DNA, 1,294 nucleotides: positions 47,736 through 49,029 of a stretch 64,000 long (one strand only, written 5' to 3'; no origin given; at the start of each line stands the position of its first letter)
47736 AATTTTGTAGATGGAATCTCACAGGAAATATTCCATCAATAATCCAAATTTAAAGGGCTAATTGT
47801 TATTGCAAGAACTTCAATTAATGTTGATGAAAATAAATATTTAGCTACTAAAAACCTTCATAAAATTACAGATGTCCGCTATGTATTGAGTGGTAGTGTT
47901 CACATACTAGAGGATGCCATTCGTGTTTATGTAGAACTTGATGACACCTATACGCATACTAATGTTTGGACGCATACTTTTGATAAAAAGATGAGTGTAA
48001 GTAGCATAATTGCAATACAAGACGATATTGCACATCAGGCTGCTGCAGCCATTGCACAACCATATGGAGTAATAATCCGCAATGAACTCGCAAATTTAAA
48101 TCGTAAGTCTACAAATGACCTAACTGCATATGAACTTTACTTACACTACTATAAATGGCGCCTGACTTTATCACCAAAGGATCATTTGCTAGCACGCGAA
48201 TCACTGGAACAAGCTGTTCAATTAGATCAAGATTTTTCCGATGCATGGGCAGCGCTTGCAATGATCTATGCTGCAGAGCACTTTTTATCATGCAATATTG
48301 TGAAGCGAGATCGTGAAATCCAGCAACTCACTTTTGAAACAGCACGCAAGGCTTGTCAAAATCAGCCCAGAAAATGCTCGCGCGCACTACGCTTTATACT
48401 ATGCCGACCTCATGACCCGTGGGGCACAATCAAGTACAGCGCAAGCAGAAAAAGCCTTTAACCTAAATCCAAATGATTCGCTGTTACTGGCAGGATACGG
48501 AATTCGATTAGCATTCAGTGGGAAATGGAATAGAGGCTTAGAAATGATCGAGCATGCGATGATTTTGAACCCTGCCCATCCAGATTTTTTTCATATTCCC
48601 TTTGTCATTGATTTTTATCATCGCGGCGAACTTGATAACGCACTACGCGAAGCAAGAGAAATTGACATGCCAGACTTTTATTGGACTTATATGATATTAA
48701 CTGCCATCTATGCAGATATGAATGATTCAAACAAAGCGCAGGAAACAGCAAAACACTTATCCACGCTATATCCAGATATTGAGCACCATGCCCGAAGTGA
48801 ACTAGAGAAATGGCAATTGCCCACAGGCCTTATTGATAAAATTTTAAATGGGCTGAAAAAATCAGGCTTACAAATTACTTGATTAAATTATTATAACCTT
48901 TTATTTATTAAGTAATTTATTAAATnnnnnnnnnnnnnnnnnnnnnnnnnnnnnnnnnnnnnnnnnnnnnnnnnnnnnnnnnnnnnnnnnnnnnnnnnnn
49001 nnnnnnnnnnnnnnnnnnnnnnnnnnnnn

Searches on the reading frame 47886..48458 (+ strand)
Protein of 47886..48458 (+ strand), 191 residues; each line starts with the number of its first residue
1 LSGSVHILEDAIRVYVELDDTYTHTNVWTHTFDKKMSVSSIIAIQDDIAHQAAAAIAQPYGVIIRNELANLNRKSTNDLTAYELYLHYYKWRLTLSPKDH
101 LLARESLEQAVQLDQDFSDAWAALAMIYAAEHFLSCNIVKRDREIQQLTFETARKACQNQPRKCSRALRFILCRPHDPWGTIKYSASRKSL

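Call 14: search_protein_families(library=pfam, proteins=[window:47886-48458:+], max_evalue=0.01)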
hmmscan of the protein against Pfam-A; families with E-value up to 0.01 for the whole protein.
window:47886-48458:+ (191 aa): 1 family
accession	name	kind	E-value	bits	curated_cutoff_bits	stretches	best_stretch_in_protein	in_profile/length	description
PF13431.12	TPR_17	-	0.0044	17.6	24.4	0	107-129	2-24/34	Tetratricopeptide repeat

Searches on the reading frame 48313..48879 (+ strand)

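Call 14: search_protein_families(library=pfam, proteins=[window:48313-48879:+], max_evalue=0.01)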
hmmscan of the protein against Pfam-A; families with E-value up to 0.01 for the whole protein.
window:48313-48879:+ (189 aa): 2 families
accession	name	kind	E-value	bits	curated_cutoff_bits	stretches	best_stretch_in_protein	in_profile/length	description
PF13431.12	TPR_17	-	0.0027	18.3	24.4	0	46-71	3-28/34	Tetratricopeptide repeat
PF14559.12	TPR_19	-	0.0038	18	25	0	105-159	5-62/68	Tetratricopeptide repeat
